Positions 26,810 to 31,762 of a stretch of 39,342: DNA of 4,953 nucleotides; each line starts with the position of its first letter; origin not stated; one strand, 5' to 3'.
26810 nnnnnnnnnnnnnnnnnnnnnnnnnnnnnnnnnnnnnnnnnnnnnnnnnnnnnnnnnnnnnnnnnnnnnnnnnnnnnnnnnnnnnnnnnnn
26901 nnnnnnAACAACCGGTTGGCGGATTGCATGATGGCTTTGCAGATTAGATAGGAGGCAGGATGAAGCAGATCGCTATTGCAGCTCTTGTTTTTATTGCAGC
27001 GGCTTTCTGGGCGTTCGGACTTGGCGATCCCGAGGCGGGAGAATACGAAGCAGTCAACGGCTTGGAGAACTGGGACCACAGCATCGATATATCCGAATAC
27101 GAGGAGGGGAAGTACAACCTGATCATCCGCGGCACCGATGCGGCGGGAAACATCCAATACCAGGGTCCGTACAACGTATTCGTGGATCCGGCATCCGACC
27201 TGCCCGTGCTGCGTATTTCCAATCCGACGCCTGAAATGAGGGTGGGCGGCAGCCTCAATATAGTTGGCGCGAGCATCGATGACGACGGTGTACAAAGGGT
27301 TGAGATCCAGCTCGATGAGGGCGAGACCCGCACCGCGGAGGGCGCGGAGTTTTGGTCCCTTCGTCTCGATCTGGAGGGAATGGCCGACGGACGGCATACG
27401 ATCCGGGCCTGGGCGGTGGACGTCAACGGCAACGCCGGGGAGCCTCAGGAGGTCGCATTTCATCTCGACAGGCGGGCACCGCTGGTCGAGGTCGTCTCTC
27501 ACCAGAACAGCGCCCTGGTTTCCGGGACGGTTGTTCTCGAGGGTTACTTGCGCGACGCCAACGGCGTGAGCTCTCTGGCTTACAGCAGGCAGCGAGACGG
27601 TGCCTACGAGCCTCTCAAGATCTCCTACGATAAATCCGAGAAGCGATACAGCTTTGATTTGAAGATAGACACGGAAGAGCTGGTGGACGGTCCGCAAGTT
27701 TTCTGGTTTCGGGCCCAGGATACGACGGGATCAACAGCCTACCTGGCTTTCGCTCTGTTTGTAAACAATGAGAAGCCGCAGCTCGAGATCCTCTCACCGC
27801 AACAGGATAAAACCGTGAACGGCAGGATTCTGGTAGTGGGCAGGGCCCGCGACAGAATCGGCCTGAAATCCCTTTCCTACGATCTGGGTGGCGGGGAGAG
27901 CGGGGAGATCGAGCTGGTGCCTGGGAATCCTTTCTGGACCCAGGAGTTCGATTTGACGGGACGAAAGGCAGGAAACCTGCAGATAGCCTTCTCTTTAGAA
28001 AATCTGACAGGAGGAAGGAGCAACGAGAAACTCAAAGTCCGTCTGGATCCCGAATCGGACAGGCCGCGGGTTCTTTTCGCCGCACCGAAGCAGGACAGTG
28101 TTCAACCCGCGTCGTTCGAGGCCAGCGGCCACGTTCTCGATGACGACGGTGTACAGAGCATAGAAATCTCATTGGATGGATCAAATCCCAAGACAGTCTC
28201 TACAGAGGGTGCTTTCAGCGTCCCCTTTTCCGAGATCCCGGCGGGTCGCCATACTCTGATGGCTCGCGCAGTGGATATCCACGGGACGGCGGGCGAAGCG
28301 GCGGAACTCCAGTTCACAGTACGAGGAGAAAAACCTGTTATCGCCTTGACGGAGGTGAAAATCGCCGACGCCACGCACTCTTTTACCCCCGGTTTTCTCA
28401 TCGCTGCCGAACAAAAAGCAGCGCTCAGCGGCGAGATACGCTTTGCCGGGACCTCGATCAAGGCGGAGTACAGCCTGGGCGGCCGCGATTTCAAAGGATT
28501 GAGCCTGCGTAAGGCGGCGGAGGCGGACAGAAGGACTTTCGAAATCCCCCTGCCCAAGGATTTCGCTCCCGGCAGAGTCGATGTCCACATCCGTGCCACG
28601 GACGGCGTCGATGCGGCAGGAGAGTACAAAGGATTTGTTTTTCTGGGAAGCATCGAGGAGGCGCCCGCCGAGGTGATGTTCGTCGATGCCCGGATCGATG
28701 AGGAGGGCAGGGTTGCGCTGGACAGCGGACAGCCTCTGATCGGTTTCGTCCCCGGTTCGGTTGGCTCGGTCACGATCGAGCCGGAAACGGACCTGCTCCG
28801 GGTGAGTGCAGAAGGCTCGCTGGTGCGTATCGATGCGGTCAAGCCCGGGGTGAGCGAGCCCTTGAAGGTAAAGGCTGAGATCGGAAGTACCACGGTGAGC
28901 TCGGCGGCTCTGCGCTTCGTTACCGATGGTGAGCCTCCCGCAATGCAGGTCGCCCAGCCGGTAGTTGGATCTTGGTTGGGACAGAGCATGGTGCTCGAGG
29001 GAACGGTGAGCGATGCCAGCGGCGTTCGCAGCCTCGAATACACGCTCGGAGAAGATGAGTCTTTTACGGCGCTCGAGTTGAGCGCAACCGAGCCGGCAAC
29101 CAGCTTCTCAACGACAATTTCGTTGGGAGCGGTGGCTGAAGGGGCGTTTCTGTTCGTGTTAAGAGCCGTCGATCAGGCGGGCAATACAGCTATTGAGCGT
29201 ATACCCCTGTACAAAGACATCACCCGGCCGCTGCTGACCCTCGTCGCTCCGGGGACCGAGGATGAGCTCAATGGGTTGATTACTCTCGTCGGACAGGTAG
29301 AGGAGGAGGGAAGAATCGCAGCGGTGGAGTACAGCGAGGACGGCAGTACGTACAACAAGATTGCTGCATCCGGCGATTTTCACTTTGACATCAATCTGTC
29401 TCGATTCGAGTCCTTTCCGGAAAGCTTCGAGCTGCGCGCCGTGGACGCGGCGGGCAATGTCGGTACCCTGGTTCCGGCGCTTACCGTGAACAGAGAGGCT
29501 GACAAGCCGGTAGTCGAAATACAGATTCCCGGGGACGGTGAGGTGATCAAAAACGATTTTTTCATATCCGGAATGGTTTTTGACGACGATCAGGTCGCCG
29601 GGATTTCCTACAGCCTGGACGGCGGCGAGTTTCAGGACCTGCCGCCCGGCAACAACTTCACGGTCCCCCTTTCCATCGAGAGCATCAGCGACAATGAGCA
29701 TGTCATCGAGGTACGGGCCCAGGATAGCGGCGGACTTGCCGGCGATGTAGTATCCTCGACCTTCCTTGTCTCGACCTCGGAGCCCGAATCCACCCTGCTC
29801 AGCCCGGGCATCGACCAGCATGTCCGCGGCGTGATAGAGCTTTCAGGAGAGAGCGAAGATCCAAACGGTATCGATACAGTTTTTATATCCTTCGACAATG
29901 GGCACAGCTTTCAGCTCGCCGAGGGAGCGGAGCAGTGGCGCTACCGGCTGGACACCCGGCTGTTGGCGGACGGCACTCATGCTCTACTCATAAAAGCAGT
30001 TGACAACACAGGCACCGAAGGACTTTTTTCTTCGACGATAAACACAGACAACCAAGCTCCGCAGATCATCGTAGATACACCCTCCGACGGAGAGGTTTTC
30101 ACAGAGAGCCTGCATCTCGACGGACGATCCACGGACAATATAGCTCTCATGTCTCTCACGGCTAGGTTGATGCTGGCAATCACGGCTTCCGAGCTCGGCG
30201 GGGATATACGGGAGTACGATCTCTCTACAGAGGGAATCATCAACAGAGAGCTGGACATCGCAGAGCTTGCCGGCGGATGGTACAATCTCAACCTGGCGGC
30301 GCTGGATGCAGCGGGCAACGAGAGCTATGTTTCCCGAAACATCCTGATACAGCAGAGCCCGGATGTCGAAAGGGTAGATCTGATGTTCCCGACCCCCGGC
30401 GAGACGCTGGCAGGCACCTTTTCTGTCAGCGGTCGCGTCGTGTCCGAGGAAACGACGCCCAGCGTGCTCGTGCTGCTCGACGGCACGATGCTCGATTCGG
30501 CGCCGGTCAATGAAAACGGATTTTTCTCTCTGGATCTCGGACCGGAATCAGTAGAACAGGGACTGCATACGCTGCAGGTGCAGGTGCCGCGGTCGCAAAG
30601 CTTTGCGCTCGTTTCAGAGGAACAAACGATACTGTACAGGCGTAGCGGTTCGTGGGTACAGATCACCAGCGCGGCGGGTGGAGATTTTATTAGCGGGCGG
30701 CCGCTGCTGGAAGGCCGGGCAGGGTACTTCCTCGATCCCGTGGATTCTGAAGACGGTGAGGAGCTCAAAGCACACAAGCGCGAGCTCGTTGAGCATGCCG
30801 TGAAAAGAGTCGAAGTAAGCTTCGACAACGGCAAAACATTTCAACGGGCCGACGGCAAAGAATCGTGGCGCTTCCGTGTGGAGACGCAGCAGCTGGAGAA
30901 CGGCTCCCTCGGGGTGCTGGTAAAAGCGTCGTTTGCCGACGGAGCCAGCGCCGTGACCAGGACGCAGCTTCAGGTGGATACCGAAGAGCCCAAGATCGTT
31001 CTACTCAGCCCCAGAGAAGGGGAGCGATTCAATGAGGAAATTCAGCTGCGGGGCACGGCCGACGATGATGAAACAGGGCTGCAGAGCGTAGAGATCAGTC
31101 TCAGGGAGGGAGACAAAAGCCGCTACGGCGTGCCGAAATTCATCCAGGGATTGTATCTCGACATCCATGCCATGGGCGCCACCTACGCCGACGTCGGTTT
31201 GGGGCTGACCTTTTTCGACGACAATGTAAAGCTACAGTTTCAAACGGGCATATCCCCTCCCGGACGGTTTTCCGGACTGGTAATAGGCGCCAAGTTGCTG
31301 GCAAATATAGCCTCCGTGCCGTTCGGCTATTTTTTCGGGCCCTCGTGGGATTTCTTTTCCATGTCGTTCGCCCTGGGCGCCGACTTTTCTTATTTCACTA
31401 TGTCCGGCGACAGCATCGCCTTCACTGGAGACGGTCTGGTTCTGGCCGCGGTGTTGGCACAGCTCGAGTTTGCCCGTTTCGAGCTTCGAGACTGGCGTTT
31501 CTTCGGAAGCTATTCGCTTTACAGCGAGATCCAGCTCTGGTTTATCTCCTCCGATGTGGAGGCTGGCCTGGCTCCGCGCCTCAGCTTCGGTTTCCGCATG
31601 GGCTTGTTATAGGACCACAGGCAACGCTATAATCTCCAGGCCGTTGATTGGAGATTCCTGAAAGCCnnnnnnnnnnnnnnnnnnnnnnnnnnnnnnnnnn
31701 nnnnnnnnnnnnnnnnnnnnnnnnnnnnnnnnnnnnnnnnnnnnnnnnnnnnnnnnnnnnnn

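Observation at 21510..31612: Tandem pair of giant paralogous Ig-repeat surface proteins (1798 + 1550 aa), upstream of a secreted acylase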

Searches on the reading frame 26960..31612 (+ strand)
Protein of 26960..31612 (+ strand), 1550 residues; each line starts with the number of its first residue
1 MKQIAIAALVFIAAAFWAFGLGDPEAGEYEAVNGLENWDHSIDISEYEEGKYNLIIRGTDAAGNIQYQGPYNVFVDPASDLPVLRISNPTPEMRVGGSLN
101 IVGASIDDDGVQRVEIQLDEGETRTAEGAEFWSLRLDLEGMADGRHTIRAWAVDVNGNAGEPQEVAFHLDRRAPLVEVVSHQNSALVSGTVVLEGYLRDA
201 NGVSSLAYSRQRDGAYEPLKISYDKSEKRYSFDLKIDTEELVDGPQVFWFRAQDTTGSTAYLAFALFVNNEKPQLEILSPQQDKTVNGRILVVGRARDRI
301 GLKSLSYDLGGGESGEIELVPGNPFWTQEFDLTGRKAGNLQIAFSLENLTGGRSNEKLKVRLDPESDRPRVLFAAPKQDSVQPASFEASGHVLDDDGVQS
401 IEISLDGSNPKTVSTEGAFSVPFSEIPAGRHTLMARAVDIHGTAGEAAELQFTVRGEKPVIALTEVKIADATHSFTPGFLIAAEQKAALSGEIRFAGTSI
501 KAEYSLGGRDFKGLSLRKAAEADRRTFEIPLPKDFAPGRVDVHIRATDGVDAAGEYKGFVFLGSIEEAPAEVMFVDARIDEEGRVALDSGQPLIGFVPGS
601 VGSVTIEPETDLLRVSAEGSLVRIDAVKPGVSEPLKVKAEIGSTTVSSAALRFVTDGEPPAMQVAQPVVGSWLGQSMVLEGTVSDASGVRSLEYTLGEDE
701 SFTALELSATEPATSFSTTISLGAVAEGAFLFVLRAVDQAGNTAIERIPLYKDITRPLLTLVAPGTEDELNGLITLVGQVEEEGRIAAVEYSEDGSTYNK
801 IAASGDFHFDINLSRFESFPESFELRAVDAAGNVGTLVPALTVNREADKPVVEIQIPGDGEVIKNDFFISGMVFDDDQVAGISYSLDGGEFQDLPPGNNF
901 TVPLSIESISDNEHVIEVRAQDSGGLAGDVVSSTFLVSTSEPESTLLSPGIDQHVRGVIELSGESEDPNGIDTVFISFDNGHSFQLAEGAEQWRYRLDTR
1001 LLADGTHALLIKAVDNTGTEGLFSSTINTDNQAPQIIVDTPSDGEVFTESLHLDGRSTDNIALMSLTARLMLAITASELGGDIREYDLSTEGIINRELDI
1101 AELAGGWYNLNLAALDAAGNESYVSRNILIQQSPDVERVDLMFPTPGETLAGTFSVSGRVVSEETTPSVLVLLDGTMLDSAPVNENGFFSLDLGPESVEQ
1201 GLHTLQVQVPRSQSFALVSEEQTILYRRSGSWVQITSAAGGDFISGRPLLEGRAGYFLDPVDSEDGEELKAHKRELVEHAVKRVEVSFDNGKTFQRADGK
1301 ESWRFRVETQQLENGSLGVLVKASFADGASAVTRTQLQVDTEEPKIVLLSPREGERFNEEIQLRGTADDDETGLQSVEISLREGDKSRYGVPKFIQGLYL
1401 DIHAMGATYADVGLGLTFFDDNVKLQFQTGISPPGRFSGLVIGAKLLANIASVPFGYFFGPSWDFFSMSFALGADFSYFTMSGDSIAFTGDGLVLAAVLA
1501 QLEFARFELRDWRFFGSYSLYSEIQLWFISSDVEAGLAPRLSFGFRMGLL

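Call 5: search_protein_families(library=pfam, proteins=[window:26960-31612:+], max_evalue=0.01)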
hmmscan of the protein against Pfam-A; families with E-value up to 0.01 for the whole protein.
window:26960-31612:+ (1550 aa): 13 families
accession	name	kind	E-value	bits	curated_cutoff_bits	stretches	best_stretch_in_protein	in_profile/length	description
PF17957.7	Big_7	-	8.3e-58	193.4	24.1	5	82-150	1-70/70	Bacterial Ig domain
PF19077.6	Big_13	-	1.9e-26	92.9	27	0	966-1020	35-90/102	Bacterial Ig-like domain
PF13750.12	Big_3_3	-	3.3e-10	40.3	27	0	132-201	3-76/157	Bacterial Ig-like domain (group 3)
PF15418.12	DUF4625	-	1e-08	36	27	0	1089-1130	88-130/131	Domain of unknown function (DUF4625)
PF17936.7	Big_6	-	3.5e-05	24.4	27.6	0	1168-1198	26-57/83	Bacterial Ig domain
PF10648.15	Gmad2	-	3.6e-05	24.4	25.7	0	85-157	3-84/86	Immunoglobulin-like domain of bacterial spore germination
PF24421.1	Ig_J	-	4e-05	24.1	29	0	422-454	69-101/104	Tip attachment protein J, Ig-like domain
PF13754.12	Big_3_4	-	0.00029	21.2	27.3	0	1104-1130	32-58/106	Domain of unknown function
PF03404.22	Mo-co_dimer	-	0.0015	19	22.7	0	1280-1300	44-64/138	Mo-co oxidoreductase dimerisation domain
PF12245.14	Big_3_2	-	0.0018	18.9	23.3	0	1106-1131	95-121/122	Bacterial Ig-like domain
PF07495.19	Y_Y_Y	-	0.0021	18.4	26.6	0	412-454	21-64/65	Y_Y_Y domain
PF16640.11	Big_3_5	-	0.0031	18.5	35.5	0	399-436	29-68/88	Bacterial Ig-like domain (group 3)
PF02012.26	BNR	-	0.0033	17.6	27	0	1286-1296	2-12/12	BNR/Asp-box repeat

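Call 6: search_protein_families(library=ncbifam, proteins=[window:26960-31612:+], max_evalue=0.01)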
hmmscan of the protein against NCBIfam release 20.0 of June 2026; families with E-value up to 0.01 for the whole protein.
window:26960-31612:+ (1550 aa): 7 families
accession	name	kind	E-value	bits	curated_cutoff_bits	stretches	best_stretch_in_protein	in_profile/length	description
NF047446.1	barrel_OmpL47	domain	4e-22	78.4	40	1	110-168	17-67/68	OmpL47-type beta-barrel domain-containing protein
NF033510.3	Ca_tandemer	repeat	8e-20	71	50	0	1153-1209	32-88/96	Ca2+-stabilized repeat-containing adhesin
NF047441.1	Lepto_OmpL47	equivalog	1.6e-11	44.5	250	1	103-176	263-329/336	multi-beta-barrel domain surface protein OmpL47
NF033707.1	T9SS_sortase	equivalog_domain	1.2e-06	26.5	420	0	410-466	945-999/1095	type IX secretion system sortase PorU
NF052245.1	SorA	equivalog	0.0001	21.2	600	0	966-1023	313-375/396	SorA family sulfite dehydrogenase catalytic subunit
NF052247.1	SorT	equivalog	0.00026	19.9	570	0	1279-1332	304-363/387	SorT family sulfite dehydrogenase catalytic subunit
TIGR04555.1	sulfite_DH_soxC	equivalog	0.0037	16.3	420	0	939-1018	283-370/408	sulfite dehydrogenase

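Call 12: search_solved_structures(query=window:26960-31612:+, max_evalue=0.01)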
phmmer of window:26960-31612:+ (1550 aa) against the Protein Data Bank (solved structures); distinct sequences matched with E-value up to 0.01: 0.
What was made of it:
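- On OmpA/OmpW/OmpX-like 8-stranded OM barrels: No hit to PDB sequences (call 12).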

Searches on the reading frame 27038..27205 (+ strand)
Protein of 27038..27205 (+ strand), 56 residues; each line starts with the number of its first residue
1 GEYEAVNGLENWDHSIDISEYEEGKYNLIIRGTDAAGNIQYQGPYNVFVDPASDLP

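Call 56: search_protein_families(library=pfam, proteins=[window:27038-27205:+], max_evalue=1)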
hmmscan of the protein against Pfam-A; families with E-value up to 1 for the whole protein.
seq(56 aa): 3 families
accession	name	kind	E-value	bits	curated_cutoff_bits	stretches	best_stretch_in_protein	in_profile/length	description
PF19077.6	Big_13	-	0.00012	22.9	27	1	10-50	62-101/102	Bacterial Ig-like domain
PF15418.12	DUF4625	-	0.0065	17.2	27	1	12-41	93-123/131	Domain of unknown function (DUF4625)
PF13860.13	FlgD_ig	-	0.053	13.9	27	1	14-49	38-73/79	FlgD Ig-like domain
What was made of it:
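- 27017..27190 (+): P2 N-terminal half Ig module (residues 20-77; module-HMM positions 42-90 only). Pfam matches Big_13 positions 62-101 of 102 (call 56).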

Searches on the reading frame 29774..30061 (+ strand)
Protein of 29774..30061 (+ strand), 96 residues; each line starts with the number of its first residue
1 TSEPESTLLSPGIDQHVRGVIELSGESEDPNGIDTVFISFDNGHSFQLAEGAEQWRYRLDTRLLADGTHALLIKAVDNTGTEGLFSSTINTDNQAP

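Call 56: search_protein_families(library=pfam, proteins=[window:29774-30061:+], max_evalue=1)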
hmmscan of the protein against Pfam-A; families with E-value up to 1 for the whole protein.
seq(96 aa): 2 families
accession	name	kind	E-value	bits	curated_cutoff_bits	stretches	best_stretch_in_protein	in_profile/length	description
PF17957.7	Big_7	-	5.3e-06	27.4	24.1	1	4-71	1-68/70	Bacterial Ig domain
PF19077.6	Big_13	-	0.00011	23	27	1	28-82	35-90/102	Bacterial Ig-like domain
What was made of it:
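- Pfam sees the two halves as one complete Big_7 domain when they are joined (call 56).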
